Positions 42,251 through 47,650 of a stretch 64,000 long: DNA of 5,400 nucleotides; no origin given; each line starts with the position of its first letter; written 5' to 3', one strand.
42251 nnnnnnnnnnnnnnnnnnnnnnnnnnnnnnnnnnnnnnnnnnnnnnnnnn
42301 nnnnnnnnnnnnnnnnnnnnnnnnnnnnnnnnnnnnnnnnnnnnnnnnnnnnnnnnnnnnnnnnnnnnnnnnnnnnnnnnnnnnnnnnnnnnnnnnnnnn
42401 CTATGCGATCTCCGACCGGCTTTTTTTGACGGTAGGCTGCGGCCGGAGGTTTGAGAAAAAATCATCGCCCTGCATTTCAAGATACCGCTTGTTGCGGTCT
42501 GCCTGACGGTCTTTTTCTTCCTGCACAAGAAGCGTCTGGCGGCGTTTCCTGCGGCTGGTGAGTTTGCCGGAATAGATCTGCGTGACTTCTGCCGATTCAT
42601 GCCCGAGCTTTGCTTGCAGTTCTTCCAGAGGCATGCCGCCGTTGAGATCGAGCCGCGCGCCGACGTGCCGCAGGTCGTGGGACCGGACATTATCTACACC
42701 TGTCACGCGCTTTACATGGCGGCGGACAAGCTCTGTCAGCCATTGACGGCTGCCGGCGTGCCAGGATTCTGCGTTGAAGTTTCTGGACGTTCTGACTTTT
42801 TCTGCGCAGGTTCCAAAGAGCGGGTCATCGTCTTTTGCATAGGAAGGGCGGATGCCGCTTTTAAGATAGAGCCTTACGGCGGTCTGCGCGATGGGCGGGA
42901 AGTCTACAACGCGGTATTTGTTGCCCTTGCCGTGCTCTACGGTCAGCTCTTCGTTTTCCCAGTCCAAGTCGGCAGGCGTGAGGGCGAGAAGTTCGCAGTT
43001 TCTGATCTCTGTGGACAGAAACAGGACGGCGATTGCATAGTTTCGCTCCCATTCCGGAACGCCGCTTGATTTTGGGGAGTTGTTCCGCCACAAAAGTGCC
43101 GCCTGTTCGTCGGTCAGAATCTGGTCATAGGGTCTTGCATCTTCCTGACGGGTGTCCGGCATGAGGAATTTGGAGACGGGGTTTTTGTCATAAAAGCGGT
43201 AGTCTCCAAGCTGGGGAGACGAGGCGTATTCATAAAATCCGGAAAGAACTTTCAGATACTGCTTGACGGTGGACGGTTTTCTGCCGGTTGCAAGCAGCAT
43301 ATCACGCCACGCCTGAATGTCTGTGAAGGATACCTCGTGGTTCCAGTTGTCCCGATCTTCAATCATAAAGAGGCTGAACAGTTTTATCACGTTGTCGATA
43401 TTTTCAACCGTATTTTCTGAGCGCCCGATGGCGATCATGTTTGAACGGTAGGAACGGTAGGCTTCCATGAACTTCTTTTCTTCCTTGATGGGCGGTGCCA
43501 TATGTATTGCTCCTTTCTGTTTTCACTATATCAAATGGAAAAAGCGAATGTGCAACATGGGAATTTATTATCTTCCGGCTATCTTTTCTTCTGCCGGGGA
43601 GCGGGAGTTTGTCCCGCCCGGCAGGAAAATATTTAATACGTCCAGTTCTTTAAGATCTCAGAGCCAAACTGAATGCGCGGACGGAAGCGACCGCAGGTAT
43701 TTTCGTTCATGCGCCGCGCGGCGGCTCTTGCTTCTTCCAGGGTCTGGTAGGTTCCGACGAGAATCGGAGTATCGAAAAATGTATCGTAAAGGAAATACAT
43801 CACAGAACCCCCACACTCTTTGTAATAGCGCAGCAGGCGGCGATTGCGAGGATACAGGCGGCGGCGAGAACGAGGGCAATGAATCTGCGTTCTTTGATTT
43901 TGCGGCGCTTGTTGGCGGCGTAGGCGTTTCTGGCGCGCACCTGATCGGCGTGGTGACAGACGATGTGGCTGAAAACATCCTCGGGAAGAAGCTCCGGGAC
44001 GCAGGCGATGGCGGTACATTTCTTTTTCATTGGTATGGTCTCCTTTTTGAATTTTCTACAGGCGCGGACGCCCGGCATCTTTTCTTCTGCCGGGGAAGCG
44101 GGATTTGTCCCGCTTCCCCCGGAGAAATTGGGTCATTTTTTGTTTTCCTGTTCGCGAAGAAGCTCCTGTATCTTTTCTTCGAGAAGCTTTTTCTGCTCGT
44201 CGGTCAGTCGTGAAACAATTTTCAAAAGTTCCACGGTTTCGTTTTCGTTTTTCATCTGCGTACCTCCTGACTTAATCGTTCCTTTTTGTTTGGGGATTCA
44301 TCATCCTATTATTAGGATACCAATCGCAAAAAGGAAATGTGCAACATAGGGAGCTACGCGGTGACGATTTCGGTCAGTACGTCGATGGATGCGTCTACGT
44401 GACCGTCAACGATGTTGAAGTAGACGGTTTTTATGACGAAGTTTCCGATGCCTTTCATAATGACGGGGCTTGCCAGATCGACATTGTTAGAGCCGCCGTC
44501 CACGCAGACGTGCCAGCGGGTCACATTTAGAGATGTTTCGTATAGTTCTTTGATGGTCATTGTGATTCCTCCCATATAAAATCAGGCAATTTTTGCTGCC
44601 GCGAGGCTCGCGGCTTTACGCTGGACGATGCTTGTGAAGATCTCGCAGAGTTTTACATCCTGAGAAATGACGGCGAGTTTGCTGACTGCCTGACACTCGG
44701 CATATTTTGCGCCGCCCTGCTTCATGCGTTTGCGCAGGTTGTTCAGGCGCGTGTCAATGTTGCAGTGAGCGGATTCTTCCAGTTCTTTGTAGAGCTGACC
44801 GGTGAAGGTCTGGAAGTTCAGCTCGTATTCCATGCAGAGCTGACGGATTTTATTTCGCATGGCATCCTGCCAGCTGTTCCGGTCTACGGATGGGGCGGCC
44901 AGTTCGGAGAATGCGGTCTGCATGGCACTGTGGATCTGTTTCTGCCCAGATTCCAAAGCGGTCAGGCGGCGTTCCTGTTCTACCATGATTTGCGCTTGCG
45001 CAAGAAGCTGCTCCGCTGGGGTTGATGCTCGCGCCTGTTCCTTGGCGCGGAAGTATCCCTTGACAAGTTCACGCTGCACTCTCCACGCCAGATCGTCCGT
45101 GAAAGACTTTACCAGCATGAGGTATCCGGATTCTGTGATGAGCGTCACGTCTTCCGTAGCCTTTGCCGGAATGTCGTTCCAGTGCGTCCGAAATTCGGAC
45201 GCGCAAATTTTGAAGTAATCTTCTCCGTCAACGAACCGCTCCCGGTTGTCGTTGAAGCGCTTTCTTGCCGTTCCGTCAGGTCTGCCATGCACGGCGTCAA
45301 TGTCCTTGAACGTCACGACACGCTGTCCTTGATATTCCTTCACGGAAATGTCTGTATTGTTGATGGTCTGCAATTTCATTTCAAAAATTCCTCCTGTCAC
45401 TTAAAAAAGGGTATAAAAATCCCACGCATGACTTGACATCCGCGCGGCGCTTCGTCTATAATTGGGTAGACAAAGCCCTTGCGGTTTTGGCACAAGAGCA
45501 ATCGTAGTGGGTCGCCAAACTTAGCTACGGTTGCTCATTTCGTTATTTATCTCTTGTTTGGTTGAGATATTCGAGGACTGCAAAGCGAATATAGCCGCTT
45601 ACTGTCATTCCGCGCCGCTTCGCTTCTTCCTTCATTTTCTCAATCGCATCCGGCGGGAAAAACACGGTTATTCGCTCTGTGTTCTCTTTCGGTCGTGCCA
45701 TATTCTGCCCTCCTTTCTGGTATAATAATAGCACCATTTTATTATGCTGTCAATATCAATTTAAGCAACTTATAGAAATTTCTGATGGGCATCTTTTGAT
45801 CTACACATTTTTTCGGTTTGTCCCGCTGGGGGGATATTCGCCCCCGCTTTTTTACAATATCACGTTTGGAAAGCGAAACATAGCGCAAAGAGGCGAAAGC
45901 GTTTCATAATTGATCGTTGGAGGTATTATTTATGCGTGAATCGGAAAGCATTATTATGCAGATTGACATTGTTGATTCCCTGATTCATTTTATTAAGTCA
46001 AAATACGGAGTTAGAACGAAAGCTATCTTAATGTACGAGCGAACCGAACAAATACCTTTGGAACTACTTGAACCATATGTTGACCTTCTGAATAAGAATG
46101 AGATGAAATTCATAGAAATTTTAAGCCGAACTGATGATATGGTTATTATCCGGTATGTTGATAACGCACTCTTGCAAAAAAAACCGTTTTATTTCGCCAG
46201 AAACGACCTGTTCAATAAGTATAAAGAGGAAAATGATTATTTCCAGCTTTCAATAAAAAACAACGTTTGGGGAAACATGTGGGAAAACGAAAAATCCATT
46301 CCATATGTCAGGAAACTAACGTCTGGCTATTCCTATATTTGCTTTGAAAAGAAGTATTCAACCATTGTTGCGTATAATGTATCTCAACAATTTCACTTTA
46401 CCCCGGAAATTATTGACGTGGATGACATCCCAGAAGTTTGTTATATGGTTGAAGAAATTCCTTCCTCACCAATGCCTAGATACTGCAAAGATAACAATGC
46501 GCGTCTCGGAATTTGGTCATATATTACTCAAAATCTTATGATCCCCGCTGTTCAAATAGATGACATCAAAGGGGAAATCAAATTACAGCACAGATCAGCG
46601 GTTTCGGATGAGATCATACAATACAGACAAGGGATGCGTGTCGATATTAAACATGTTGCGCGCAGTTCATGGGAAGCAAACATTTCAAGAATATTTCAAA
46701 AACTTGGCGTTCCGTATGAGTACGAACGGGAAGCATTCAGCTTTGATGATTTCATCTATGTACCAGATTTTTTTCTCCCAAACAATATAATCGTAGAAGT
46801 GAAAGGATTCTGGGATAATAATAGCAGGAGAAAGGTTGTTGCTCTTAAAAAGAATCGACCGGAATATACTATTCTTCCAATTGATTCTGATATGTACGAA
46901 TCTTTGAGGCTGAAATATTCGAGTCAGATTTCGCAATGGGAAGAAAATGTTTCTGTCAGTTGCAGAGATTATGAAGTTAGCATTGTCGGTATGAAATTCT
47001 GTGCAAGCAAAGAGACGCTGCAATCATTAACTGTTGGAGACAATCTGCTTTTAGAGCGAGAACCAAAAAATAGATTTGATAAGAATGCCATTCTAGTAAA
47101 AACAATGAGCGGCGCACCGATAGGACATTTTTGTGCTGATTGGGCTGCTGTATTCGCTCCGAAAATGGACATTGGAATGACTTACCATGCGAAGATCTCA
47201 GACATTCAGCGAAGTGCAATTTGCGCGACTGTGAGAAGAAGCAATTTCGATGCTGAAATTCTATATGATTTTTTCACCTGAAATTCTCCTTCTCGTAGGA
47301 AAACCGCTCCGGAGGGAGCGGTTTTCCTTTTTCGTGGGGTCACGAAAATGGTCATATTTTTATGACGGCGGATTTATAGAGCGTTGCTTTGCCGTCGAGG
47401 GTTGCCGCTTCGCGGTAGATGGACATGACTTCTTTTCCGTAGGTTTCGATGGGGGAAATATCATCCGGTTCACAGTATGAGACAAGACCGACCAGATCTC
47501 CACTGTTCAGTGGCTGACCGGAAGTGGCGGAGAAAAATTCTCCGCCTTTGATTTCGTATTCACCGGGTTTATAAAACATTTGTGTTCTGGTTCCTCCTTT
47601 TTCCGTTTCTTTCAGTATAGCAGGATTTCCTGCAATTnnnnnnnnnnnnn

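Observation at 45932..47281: AT-rich island encoding a PD-(D/E)xK nuclease-HIRAN fusion on the opposite strand of the leftward array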

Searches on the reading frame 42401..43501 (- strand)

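Call 12: search_protein_families(library=pfam, proteins=[window:42401-43501:-], max_evalue=0.01)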
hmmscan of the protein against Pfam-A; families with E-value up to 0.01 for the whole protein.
window:42401-43501:- (366 aa): 2 families
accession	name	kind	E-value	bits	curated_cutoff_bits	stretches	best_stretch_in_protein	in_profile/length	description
PF00589.27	Phage_integrase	-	1e-16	61.6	27.1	1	148-311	18-166/172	Phage integrase family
PF02899.23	Phage_int_SAM_1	-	0.00069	20.3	22.3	1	25-93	12-79/83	Phage integrase, N-terminal SAM-like domain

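Call 13: search_protein_families(library=phrogs, proteins=[window:42401-43501:-], max_evalue=0.001)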
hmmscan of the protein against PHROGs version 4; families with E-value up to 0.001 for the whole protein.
window:42401-43501:- (366 aa): 2 families
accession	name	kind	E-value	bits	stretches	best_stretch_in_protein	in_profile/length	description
phrog_1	-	integration and excision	3.3e-39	136.6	1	6-322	161-443/611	integrase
phrog_216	-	integration and excision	2e-23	83.9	1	102-358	33-267/301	integrase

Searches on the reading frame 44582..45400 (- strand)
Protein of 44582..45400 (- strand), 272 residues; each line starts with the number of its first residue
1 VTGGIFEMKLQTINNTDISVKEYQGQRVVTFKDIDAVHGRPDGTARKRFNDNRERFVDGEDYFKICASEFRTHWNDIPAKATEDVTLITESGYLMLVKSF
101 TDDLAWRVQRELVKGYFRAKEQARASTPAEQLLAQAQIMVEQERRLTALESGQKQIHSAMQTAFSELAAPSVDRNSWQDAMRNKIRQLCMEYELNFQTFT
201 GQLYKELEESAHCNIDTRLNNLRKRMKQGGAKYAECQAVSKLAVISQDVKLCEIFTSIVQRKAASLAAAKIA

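Call 12: search_protein_families(library=pfam, proteins=[window:44582-45400:-], max_evalue=0.01)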
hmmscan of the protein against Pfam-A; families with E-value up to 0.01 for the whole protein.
window:44582-45400:- (272 aa): 1 family
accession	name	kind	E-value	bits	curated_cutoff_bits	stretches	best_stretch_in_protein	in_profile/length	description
PF10543.14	ORF6N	-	1e-16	61.4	27.8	1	20-99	3-86/86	ORF6N domain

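Call 13: search_protein_families(library=phrogs, proteins=[window:44582-45400:-], max_evalue=0.001)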
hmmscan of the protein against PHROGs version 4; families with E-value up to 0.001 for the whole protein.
window:44582-45400:- (272 aa): 12 families
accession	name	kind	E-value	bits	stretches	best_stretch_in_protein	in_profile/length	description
phrog_4608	-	transcription regulation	9.3e-48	164.2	1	12-153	6-150/268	anti-repressor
phrog_1726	-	transcription regulation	6.6e-35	122.2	1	12-176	2-182/264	anti-repressor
phrog_7755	-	transcription regulation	2e-30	107.2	1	10-124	116-233/282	anti-repressor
phrog_373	-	transcription regulation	4.8e-26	92.9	1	10-259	78-330/373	anti-repressor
phrog_1760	-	transcription regulation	1.4e-20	74.9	1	13-142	5-139/232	anti-repressor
phrog_4792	-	transcription regulation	1.1e-11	45.9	1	11-147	8-142/268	anti-repressor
phrog_29672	-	unknown function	2.7e-09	37.9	1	200-263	6-69/81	-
phrog_2379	-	transcription regulation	3.4e-08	34.5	1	23-143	15-142/187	anti-repressor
phrog_63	-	transcription regulation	2.1e-07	31.6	1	9-154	113-253/431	anti-repressor Ant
phrog_8244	-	unknown function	0.00019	21.7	1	27-126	19-126/383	-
phrog_17477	-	transcription regulation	0.00032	21.6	1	203-261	78-136/147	anti-repressor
phrog_2127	-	transcription regulation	0.00067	20.5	0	10-131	6-136/313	anti-repressor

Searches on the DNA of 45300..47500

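Call 83: search_rna_families(source=window, start=45300, end=47500, threshold=evalue, max_evalue=1)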
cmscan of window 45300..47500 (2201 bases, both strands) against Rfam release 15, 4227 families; matches with E-value up to 1: 1.
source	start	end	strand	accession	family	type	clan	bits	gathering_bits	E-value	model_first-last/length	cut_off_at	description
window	47230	47333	+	RF01772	rnk_pseudo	Cis-reg; leader;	-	22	55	0.91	1-108/108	no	Pseudomonas rnk leader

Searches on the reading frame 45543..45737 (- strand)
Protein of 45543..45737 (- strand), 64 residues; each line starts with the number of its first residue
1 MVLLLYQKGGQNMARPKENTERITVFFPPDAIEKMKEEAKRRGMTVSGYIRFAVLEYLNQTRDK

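Call 12: search_protein_families(library=pfam, proteins=[window:45543-45737:-], max_evalue=0.01)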
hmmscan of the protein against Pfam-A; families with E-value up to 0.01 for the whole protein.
window:45543-45737:- (64 aa): 4 families
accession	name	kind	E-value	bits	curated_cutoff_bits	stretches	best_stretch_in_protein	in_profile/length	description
PF07878.17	RHH_5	-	1e-06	28.8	26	1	21-60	2-41/43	CopG-like RHH_1 or ribbon-helix-helix domain, RHH_5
PF21983.2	NikA-like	-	1.6e-05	25.4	27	1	19-57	3-41/72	Mobilization protein NikA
PF01402.27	RHH_1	-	0.0019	18.6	20.5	1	22-60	1-39/39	Ribbon-helix-helix protein, copG family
PF12441.14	CopG_antitoxin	-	0.0073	17.5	28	1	17-53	39-75/79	CopG antitoxin of type II toxin-antitoxin system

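Call 13: search_protein_families(library=phrogs, proteins=[window:45543-45737:-], max_evalue=0.001)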
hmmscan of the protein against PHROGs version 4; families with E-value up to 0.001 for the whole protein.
window:45543-45737:- (64 aa): 3 families
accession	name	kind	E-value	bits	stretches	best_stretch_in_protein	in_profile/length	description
phrog_13890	-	unknown function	4.3e-06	27.6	1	12-62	9-59/73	-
phrog_876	-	transcription regulation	7e-06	26.7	1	10-63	55-110/239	transcriptional repressor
phrog_582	-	transcription regulation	0.00012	23.4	1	11-62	48-99/105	Arc-like repressor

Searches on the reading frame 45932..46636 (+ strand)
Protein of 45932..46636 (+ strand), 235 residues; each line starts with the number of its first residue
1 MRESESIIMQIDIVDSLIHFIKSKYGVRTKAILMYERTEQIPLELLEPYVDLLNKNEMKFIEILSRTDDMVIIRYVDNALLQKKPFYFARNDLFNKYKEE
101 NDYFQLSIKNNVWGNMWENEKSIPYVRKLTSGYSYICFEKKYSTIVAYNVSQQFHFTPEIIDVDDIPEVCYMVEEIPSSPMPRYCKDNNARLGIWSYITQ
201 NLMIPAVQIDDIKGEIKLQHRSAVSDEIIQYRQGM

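Call 48: predict_structure(alignment_id=A2)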
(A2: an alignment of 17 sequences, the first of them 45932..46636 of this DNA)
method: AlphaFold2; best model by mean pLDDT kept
length: 235 residues; sequences in the alignment: 17
mean_pLDDT: 86.4   pTM: 0.76
mean pLDDT of the five models: 86.4, 84.6, 84.6, 84.4, 83.5
residues with pLDDT >= 90: 149; 70-90: 51; 50-70: 18; < 50: 17
segments of 3 or more residues with pLDDT < 50: 1-4, 225-235
pLDDT, mean of each block of 10 residues (from residue 1): 57 91 93 92 96 95 96 94 86 92 90 87 90 95 96 92 94 83 59 87 93 92 57 45
secondary structure, 60 per line:
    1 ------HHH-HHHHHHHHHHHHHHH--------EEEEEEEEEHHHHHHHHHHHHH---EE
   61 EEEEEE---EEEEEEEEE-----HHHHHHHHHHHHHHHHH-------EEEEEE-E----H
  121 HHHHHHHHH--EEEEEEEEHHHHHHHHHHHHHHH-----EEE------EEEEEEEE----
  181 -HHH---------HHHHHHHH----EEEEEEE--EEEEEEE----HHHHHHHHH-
elements in order: H11-25 E34-42 H43-55 E59-66 E70-78 H84-100 E108-113 H120-129 E132-139 H140-154 E160-162 E169-176 H194-201 E206-212 E215-221 H226-234

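Call 52: fold_search(model_id=the predicted structure, library=pdb)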
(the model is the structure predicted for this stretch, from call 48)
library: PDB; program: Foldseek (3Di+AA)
matches with E <= 10: 1311; with E <= 0.001: 2
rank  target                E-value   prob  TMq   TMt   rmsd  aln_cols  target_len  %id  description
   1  4hhu_A                9.4e-06  1.00  0.23  0.30  19.0       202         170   12  Crystal Structure of Engineered Protein. Northeast Structural Genomics Consortium Target OR280. (released 2012-10-24)
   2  4ney_B                6.0e-04  0.98  0.24  0.30  16.5       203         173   13  Crystal Structure of an engineered protein with ferredoxin fold, Northeast Structural Genomics Consortium (NESG) Targe (released 2014-01-15)
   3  4nez                  1.7e-03  0.96  0.23  0.30  15.7       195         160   13  Crystal Structure of an engineered protein with ferredoxin fold, Northeast Structural Genomics Consortium (NESG) Target  (released 2014-01-15)
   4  2nyi_A                2.6e-03  0.87  0.22  0.29  16.9       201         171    7  Crystal Structure of an Unknown Protein from Galdieria sulphuraria (released 2006-12-12)
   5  4nwn_M                2.9e-03  0.87  0.22  0.28  19.1       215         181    9  Computationally Designed Two-Component Self-Assembling Tetrahedral Cage T32-28 (released 2014-05-28)
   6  8ukm_A                4.4e-03  0.85  0.24  0.29  19.8       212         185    8  T33-ml30 - Designed Tetrahedral Protein Cage Using Machine Learning Algorithms (released 2024-03-06)
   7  2f06_A                5.9e-03  0.90  0.21  0.31  14.0       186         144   10  Crystal structure of protein BT0572 from Bacteroides thetaiotaomicron (released 2005-12-27)
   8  5jlp                  6.3e-03  0.69  0.22  0.15  16.5       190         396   10  Crystal structure of Mycobacterium avium SerB2 in complex with serine at ACT domain (released 2017-05-03)
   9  4nwn_A                6.6e-03  0.82  0.23  0.28  19.5       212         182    9  Computationally Designed Two-Component Self-Assembling Tetrahedral Cage T32-28 (released 2014-05-28)
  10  4nwn_C                7.0e-03  0.84  0.24  0.29  19.2       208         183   10  Computationally Designed Two-Component Self-Assembling Tetrahedral Cage T32-28 (released 2014-05-28)
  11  3n79                  7.0e-03  0.80  0.23  0.28  19.3       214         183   10  PduT C38S Mutant from Salmonella enterica Typhimurium (released 2010-10-06)
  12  2ywf                  7.5e-03  0.63  0.22  0.12  13.0       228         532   14  Crystal structure of GMPPNP-bound LepA from Aquifex aeolicus (released 2008-04-29)
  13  1u8s_B                8.4e-03  0.87  0.23  0.29  17.0       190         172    7  Crystal structure of putative glycine cleavage system transcriptional repressor (released 2004-08-17)
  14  6rol_A                8.4e-03  0.84  0.21  0.28  18.2       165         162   13  Structure of IMP2 KH34 domains (released 2019-10-16)
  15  8ui2_A                9.4e-03  0.54  0.19  0.23  20.1       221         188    8  T33-ml28 - Designed Tetrahedral Protein Cage Using Machine Learning Algorithms (released 2024-03-06)
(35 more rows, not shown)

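Call 65: search_protein_representatives(alignment_id=A3)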
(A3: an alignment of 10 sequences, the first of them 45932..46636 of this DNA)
Query: 10 sequences, 233 profile positions. Proteins with E-value up to 0.001 (for the whole library): 8; up to 1e-10: 6; up to 1e-30: 4. The best 8 are listed.
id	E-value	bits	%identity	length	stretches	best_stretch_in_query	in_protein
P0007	4.5e-90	317.7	-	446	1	1-233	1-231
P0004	1.2e-65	237.7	-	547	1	5-233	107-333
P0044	1.9e-44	168.4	-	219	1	3-129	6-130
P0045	2.8e-31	125.3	-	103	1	1-86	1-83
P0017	2.7e-25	105.7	-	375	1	70-233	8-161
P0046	1.0e-23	100.5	-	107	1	4-86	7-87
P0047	6.0e-07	45.7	-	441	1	1-229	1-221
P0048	4.3e-04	36.3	-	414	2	124-233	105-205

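Call 66: search_protein_families(library=pfam, proteins=[P0044, P0047, P0048], max_evalue=0.01)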
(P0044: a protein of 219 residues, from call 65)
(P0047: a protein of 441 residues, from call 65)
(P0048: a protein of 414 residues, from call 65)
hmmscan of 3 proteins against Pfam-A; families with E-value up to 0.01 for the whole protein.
P0044 (219 aa): 2 families
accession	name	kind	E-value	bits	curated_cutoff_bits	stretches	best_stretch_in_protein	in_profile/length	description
PF05367.17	Phage_endo_I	-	1.2e-09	38.3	29.1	1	134-196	30-96/149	Phage endonuclease I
PF24308.1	DUF7487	-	0.0035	17.7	27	0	130-179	176-208/220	Family of unknown function (DUF7487)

P0047 (441 aa): 2 families
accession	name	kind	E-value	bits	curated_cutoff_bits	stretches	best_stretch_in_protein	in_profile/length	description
PF08797.16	HIRAN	-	1.5e-08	34.7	24.7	1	343-416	4-79/96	HIRAN domain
PF05367.17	Phage_endo_I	-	2.4e-08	34.2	29.1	1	232-306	14-85/149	Phage endonuclease I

P0048 (414 aa): 2 families
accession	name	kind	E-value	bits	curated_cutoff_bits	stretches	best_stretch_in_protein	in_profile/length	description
PF08797.16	HIRAN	-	2.7e-14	53.2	24.7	1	316-392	3-82/96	HIRAN domain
PF05367.17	Phage_endo_I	-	9e-11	42.1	29.1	1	209-276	11-82/149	Phage endonuclease I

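Call 91: fold_search(model_id=the predicted structure, library=viral)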
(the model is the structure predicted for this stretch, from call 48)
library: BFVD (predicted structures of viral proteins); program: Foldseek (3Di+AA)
matches with E <= 10: 1080; with E <= 0.001: 0
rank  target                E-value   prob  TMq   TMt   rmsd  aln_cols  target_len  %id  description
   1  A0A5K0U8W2            5.2e-03  0.63  0.23  0.21  21.6       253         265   12  Uncharacterized protein [Yasminevirus sp. GU-2018]
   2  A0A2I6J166            8.8e-03  0.44  0.16  0.16  20.5       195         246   10  SWPV1-097 [Vaccinia virus]
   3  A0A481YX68            1.5e-02  0.25  0.16  0.09  18.5       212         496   11  D-arabinono-1,4-lactone oxidase [Marseillevirus LCMAC201]
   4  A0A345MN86            2.0e-02  0.44  0.25  0.16  16.5       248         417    8  (no name in the UniProt tables at hand)
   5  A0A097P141            2.1e-02  0.15  0.15  0.10  31.2       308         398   10  ORF68 P47 [Cydia pomonella granulosis virus]
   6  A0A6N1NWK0            2.5e-02  0.60  0.21  0.24  15.6       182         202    8  Uncharacterized protein [Tupanvirus soda lake]
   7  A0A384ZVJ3            3.6e-02  0.44  0.21  0.13  17.8       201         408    9  (no name in the UniProt tables at hand)
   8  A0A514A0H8            4.3e-02  0.51  0.27  0.29  20.1       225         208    8  Uncharacterized protein [Aeromonas phage LAh_8]
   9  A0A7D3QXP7            4.5e-02  0.33  0.22  0.23  17.5       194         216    7  Uncharacterized protein [Fadolivirus FV1/VV64]
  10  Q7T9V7                4.5e-02  0.14  0.14  0.09  27.4       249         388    8  p47 [Adoxophyes orana granulovirus]
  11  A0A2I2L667            4.8e-02  0.16  0.20  0.17  26.1       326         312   10  Uncharacterized protein (Fragment) [Orpheovirus IHUMI-LCC2]
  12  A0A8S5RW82            5.7e-02  0.94  0.24  0.30   8.7       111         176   14  Uncharacterized protein [Siphoviridae sp. ctHip2]
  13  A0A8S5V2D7            6.1e-02  0.25  0.16  0.17  18.4       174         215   10  LAGLIDADG DNA endonuclease family [CrAss-like virus sp. ctelJ1]
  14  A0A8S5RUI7            6.1e-02  0.16  0.19  0.14  26.3       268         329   10  (no name in the UniProt tables at hand)
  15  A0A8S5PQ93            7.2e-02  0.21  0.18  0.19  15.3       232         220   10  Uncharacterized protein [Myoviridae sp. ctwwN25]
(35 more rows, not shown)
